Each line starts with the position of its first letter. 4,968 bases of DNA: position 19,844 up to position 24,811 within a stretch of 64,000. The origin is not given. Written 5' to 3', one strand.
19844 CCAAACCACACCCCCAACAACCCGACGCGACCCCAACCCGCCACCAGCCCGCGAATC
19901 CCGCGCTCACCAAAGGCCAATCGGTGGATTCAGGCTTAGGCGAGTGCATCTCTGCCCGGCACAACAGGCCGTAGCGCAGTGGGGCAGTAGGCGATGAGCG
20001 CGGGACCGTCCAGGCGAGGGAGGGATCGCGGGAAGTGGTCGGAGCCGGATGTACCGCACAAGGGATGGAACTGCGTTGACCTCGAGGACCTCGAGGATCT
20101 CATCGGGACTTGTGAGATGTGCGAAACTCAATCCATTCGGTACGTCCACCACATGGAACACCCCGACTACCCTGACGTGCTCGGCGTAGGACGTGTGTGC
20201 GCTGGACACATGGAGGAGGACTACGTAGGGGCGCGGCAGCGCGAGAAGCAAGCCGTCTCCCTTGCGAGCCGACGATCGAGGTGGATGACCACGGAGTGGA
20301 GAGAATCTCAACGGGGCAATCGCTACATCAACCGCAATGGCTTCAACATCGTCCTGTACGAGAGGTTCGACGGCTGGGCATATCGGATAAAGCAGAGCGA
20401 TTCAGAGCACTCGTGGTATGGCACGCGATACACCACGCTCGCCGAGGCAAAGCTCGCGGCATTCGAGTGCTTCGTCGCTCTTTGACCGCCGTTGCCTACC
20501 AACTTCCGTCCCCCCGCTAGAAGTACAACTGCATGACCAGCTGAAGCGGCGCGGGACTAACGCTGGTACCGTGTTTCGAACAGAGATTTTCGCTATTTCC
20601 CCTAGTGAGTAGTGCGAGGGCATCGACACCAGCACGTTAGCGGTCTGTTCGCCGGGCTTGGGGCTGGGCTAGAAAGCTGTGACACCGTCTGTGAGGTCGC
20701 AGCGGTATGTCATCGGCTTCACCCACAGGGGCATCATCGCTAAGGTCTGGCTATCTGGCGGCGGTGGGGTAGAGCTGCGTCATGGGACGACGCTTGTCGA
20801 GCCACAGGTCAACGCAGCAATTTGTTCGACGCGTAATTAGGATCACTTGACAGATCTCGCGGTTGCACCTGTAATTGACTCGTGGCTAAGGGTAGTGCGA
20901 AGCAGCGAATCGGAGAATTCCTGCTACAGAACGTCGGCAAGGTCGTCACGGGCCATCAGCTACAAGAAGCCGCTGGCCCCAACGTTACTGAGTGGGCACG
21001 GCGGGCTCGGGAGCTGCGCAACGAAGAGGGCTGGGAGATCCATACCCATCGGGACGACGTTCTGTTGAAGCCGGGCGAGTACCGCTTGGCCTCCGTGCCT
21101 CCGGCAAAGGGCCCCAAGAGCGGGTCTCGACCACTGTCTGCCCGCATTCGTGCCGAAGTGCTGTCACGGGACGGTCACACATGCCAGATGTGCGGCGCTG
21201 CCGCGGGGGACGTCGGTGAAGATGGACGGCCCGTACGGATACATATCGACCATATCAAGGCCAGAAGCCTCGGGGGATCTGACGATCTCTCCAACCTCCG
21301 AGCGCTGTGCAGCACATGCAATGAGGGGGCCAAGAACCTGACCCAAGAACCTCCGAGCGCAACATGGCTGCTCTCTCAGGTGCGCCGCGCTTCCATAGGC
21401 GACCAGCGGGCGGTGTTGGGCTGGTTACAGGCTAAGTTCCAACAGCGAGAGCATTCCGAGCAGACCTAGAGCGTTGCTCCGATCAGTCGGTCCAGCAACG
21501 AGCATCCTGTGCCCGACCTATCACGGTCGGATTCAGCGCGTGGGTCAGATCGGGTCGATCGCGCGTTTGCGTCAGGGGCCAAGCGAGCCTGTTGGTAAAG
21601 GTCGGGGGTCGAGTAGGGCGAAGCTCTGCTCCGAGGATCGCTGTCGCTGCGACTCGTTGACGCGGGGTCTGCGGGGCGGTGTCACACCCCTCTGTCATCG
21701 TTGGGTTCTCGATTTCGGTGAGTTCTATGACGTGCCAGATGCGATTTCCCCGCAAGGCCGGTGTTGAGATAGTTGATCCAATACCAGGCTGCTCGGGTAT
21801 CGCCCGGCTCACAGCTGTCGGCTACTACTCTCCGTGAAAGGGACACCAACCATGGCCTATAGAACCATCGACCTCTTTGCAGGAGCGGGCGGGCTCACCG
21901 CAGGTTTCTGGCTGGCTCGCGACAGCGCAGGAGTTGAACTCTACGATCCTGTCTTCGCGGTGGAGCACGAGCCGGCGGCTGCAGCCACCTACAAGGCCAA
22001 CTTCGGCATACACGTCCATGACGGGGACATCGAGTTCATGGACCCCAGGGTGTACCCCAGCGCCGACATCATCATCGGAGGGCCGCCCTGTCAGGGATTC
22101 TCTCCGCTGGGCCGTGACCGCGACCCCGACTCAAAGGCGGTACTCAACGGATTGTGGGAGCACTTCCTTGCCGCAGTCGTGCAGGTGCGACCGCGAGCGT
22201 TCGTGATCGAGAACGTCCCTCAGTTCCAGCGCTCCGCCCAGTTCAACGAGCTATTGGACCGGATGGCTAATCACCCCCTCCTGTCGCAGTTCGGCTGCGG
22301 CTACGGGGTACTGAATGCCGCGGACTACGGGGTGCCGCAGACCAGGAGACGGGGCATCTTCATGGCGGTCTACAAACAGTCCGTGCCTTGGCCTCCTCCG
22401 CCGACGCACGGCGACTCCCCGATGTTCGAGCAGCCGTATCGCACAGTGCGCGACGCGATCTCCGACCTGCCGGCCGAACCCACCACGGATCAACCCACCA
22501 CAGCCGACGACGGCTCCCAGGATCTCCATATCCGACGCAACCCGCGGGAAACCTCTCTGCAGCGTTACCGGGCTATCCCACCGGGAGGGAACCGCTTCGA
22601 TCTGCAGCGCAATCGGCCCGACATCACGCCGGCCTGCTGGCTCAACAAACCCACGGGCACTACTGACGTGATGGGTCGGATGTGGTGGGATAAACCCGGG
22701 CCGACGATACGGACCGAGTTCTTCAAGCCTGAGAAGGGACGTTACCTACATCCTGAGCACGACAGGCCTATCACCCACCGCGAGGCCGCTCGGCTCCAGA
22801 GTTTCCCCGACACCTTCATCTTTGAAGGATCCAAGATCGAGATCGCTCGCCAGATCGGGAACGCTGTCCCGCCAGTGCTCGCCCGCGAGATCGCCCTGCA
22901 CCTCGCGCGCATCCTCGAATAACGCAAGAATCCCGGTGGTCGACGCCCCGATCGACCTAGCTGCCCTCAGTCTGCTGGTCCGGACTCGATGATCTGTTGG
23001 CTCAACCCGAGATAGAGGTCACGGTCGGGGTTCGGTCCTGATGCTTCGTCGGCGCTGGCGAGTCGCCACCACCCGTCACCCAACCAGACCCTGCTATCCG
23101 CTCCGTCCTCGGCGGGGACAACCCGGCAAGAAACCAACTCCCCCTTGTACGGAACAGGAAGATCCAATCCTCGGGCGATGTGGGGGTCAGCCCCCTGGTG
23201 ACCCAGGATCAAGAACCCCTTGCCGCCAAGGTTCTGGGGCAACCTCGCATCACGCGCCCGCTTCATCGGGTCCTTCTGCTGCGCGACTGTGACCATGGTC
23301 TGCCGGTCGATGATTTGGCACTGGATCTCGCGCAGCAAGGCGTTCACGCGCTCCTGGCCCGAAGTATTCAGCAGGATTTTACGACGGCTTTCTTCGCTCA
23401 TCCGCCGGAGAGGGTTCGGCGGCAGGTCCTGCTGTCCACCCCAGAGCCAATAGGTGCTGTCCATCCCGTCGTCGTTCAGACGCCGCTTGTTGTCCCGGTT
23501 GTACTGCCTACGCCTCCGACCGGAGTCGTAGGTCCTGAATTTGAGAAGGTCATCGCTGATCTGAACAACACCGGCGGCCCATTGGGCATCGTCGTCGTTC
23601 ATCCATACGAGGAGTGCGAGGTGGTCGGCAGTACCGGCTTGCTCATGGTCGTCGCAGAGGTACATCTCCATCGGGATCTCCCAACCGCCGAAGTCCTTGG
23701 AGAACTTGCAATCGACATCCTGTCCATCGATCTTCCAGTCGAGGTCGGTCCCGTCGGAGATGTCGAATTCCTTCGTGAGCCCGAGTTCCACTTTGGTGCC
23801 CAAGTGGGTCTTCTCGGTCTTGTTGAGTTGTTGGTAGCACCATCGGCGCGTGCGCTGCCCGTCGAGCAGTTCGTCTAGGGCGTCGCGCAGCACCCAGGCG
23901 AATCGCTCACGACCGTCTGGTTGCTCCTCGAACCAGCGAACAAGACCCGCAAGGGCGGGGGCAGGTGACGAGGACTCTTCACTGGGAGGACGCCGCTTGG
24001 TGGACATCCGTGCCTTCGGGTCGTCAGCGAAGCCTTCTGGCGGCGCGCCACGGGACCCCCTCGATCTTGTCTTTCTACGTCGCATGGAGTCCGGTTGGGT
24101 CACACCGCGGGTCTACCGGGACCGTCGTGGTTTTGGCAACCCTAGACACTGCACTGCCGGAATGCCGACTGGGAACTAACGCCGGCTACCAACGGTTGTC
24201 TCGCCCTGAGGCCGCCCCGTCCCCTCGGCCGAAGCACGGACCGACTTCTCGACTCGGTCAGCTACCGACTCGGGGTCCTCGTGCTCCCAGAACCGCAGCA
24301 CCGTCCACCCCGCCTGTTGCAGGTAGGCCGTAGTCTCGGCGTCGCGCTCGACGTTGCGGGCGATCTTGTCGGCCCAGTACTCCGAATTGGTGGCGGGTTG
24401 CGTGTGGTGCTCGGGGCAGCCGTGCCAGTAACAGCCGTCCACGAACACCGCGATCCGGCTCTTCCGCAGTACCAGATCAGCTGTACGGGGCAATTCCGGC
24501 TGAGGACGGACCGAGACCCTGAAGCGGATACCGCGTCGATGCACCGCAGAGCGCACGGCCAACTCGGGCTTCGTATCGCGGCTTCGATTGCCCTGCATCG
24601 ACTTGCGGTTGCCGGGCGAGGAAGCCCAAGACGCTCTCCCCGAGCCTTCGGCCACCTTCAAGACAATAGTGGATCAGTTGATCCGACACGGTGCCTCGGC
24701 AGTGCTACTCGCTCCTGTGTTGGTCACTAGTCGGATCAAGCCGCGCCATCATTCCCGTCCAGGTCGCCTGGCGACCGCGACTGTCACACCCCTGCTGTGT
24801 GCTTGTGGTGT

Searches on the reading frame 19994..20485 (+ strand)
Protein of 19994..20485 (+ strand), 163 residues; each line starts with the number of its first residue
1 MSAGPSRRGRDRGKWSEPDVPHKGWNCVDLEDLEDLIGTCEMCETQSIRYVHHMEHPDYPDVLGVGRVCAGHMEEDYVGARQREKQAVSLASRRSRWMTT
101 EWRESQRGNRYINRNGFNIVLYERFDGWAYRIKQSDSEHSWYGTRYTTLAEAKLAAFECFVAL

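Call 3: search_protein_families(library=pfam, proteins=[window:19994-20485:+], max_evalue=0.01)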
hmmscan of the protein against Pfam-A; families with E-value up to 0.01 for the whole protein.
window:19994-20485:+ (163 aa): 0 families

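Call 4: search_protein_families(library=padloc, proteins=[window:19994-20485:+], max_evalue=0.01)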
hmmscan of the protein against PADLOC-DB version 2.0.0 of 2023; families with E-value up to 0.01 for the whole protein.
window:19994-20485:+ (163 aa): 0 families

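Call 5: search_protein_families(library=ncbifam, proteins=[window:19994-20485:+], max_evalue=0.01)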
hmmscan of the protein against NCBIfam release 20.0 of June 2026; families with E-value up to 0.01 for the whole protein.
window:19994-20485:+ (163 aa): 0 families

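Call 37: search_protein_families(library=phrogs, proteins=[window:19994-20485:+], max_evalue=0.01)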
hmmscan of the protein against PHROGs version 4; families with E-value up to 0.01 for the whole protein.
window:19994-20485:+ (163 aa): 0 families

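Call 94: search_dna_similar(query=window:19994-20485:+, collection=plasmids, mode=protein, max_rows=8, max_evalue=0.001)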
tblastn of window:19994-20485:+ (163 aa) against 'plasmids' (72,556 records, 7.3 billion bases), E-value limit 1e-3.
Records with a match: 48; places in all: 48; records where one place covers at least 80% of the query: 43.
Best place of each record, by identity: <60% 48.
By first word of the organism name: Rhizobium 14; Agrobacterium 14; Aeromonas 9; Cupriavidus 2; Devosia 1; Leisingera 1; Sulfitobacter 1; Rhodovulum 1; Microvirga 1; Escherichia 1; and 3 more.
By predicted mobility (MOB-suite, as given by PLSDB): conjugative 34; non-mobilizable 13; mobilizable 1.
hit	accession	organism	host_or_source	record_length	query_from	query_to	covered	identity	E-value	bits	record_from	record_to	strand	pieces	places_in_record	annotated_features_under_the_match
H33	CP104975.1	Devosia sp. A8/3-2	Oxytropis tragacanthoides,cell ...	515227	11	161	93%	50.0%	4e-41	152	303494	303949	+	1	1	hypothetical protein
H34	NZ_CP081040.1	Leisingera sp. M527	-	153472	13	163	93%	49.3%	2e-42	157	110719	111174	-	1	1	hypothetical protein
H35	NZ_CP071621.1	Rhizobium bangladeshense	lentil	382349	12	161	92%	49.7%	4e-42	155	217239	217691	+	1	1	none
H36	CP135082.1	Agrobacterium pusense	Single cell,Heavy rainforest soil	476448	12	161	92%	49.7%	2e-41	154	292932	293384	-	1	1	record has no annotation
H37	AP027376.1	Sulfitobacter pontiacus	-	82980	2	163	99%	45.4%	5e-39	146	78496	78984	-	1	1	hypothetical protein (x2)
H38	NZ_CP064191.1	Rhizobium sp. 007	Onobrychis viciifolia,cell culture,root ...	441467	12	161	92%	49.0%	8e-42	154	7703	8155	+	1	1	hypothetical protein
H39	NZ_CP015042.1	Rhodovulum sp. P5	cell culture,shallow-sea hydrothermal ...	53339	13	163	93%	47.4%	9e-40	149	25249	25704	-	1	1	hypothetical protein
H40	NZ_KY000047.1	Agrobacterium tumefaciens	-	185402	12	151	86%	48.2%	2e-38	145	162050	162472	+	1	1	hypothetical protein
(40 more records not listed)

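Call 95: search_dna_similar(query=window:19994-20485:+, collection=phages, mode=protein, max_rows=8, max_evalue=0.001)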
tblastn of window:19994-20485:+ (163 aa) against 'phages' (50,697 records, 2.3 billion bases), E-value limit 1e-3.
Records with a match: 4; places in all: 4; records where one place covers at least 80% of the query: 4.
Best place of each record, by identity: <60% 4.
By first word of the organism name: Oscillospiraceae 2; Agrobacterium 1; Acutalibacteraceae 1.
By host as written in the record: Oscillospiraceae 2; Agrobacterium tumefaciens EHA105 1; Acutalibacteraceae 1.
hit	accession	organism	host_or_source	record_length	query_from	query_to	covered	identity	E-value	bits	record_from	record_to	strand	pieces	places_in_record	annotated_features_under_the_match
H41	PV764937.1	Agrobacterium phage Rivra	Agrobacterium tumefaciens EHA105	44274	9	161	94%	42.3%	9e-33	127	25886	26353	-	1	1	hypothetical protein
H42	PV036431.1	Oscillospiraceae phage NatCom_21982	Oscillospiraceae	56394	14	163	92%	34.8%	8e-20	91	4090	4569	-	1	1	hypothetical protein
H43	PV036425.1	Oscillospiraceae phage NatCom_11393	Oscillospiraceae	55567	14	163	92%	34.8%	9e-20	91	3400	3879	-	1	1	hypothetical protein (x2)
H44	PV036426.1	Acutalibacteraceae phage NatCom_11578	Acutalibacteraceae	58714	20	158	85%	27.9%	6e-13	71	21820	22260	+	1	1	hypothetical protein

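Call 96: get_annotated_region(hit=H39, flank=4000)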
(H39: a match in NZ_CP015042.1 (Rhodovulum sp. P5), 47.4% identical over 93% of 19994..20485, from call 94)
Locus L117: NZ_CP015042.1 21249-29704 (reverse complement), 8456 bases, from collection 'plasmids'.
description: Rhodovulum sp. P5 plasmid pRGUI03, complete sequence
organism: Rhodovulum sp. P5 (NCBI taxid 1564506)
taxonomy: Bacteria; Pseudomonadota; Alphaproteobacteria; Rhodobacterales; Paracoccaceae; Rhodovulum; Rhodovulum sp. P5
host: -; source: cell culture,shallow-sea hydrothermal system; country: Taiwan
typing (MOB-suite, as given by PLSDB): non-mobilizable; replicon rep_cluster_558
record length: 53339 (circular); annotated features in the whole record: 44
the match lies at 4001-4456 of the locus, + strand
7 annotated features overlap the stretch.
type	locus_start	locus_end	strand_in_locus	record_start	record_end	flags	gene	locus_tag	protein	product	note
CDS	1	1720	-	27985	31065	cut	-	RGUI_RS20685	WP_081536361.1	SMC family ATPase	-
CDS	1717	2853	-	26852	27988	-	-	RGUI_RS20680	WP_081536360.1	exonuclease SbcCD subunit D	-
CDS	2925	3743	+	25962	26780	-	-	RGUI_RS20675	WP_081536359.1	WYL domain-containing protein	-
CDS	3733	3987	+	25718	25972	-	-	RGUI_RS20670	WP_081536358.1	WGR domain-containing protein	-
CDS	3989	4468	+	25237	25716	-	-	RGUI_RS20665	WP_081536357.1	hypothetical protein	-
CDS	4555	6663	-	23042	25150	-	brxL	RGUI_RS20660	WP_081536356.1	BREX system Lon protease-like protein BrxL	GO:0030163 - protein catabolic process [Evidence IEA]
CDS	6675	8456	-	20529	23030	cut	pglZ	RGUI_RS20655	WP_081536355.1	BREX-1 system phosphatase PglZ type A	-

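Call 97: get_annotated_region(hit=H34, flank=4000)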
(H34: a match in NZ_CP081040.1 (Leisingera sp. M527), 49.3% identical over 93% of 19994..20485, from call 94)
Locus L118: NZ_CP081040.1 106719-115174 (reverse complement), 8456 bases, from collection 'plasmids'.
description: Leisingera sp. M527 plasmid unnamed3, complete sequence
organism: Leisingera sp. M527 (NCBI taxid 2867014)
taxonomy: Bacteria; Pseudomonadota; Alphaproteobacteria; Rhodobacterales; Roseobacteraceae; Leisingera; Leisingera sp. M527
host: -; source: -; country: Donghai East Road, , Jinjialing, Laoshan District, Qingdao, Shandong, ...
typing (MOB-suite, as given by PLSDB): non-mobilizable
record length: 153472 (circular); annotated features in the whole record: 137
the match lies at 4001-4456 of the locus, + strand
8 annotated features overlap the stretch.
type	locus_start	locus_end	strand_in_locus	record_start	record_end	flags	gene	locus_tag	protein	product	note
CDS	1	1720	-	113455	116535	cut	-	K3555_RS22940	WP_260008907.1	SMC family ATPase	-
CDS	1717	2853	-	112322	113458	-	-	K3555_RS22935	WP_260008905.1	exonuclease SbcCD subunit D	-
CDS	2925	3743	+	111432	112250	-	-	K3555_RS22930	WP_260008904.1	WYL domain-containing protein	-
CDS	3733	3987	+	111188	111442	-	-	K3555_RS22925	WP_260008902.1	WGR domain-containing protein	-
CDS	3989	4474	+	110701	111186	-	-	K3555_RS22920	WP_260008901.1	hypothetical protein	-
CDS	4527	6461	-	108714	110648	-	-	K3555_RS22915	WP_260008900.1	AAA family ATPase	-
CDS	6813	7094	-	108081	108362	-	-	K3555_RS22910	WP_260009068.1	tetratricopeptide repeat protein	-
CDS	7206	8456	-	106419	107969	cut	-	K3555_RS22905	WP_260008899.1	DUF4365 domain-containing protein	-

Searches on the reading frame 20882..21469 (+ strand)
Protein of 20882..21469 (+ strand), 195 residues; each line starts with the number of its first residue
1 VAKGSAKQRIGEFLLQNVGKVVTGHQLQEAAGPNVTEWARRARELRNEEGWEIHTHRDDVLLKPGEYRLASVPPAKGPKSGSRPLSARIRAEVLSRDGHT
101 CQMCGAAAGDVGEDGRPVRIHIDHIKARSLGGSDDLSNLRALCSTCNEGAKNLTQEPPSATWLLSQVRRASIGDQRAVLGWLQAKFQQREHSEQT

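Call 3: search_protein_families(library=pfam, proteins=[window:20882-21469:+], max_evalue=0.01)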
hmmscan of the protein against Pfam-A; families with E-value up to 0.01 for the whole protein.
window:20882-21469:+ (195 aa): 2 families
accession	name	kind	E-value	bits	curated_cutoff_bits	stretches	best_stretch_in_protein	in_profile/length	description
PF01844.29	HNH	-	1.9e-11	44.3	21.4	1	101-149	1-43/47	HNH endonuclease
PF14279.12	HNH_5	-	2.1e-08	34.4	27.5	1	119-154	12-47/56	HNH endonuclease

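Call 4: search_protein_families(library=padloc, proteins=[window:20882-21469:+], max_evalue=0.01)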
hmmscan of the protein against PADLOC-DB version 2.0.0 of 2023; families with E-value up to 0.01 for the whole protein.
window:20882-21469:+ (195 aa): 4 families
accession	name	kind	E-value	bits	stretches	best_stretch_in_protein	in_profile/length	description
PDLC03503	REase_II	-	1.1e-11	42.9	1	6-145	20-170/218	Type II restriction enzyme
PDLC03478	REase_II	-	1.2e-09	36.3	1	35-148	47-156/219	Type II restriction enzyme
PDLC02859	DpdF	-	2.8e-06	24.1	1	93-148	2-50/545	DpdF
PDLC03656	mREase_IV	-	0.0005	17.9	1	89-148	195-253/277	Type IV methyl-directed restriction enzyme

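Call 5: search_protein_families(library=ncbifam, proteins=[window:20882-21469:+], max_evalue=0.01)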
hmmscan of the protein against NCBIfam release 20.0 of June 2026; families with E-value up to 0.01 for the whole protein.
window:20882-21469:+ (195 aa): 2 families
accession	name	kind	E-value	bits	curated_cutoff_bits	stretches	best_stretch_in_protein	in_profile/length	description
NF040563.1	guided_IscB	equivalog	7.2e-14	51.6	175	1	87-157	181-242/314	RNA-guided endonuclease IscB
NF045808.1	PT-DNA_restrict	exception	0.00086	18.5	180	1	87-145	163-218/284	phosphorothioated DNA-binding restriction endonuclease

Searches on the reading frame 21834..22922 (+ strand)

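Call 64: search_protein_families(library=pfam, proteins=[window:21834-22922:+], max_evalue=0.01)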
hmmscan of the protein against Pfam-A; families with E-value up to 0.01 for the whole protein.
window:21834-22922:+ (362 aa): 1 family
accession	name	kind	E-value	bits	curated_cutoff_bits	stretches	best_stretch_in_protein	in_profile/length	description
PF00145.23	DNA_methylase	-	7.4e-58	196.9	22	1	9-356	1-321/324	C-5 cytosine-specific DNA methylase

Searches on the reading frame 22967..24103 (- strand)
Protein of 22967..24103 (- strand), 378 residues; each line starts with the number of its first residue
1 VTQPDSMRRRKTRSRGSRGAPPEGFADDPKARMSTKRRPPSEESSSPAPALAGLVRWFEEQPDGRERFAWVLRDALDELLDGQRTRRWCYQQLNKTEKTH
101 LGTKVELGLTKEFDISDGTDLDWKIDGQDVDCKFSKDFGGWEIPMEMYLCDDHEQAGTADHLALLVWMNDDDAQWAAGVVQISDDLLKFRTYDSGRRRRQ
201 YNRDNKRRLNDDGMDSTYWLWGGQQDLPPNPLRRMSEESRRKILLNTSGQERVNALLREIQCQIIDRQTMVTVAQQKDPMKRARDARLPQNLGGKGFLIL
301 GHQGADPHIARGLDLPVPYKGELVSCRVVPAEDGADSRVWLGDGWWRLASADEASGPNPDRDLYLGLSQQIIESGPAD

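Call 64: search_protein_families(library=pfam, proteins=[window:22967-24103:-], max_evalue=0.01)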
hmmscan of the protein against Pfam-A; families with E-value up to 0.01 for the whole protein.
window:22967-24103:- (378 aa): 2 families
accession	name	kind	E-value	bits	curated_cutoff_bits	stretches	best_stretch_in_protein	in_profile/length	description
PF09126.16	NaeI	-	1.5e-78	264.4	25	1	59-354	9-285/288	Restriction endonuclease NaeI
PF17318.7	DUF5361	-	0.0092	16.3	26.8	0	155-174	8-27/36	Family of unknown function (DUF5361)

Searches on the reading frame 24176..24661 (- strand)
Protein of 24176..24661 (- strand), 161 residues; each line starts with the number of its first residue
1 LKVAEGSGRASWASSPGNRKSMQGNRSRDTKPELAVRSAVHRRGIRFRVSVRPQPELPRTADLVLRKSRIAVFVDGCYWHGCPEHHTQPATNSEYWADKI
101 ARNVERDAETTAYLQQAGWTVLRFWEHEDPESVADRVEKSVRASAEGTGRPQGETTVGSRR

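Call 86: search_protein_families(library=pfam, proteins=[window:24176-24661:-], max_evalue=0.001)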
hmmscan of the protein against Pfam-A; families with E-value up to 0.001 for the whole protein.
window:24176-24661:- (161 aa): 3 families
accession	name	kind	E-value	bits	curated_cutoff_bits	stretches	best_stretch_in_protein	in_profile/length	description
PF03852.21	Vsr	-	5.4e-17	61.9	27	1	19-81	10-69/74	DNA mismatch endonuclease Vsr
PF04480.18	DUF559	-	8.6e-06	26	20.6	1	102-137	66-104/109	Protein of unknown function (DUF559)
PF18741.7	MTES_1575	-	3.9e-05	24.1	38.2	0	101-128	53-80/96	REase_MTES_1575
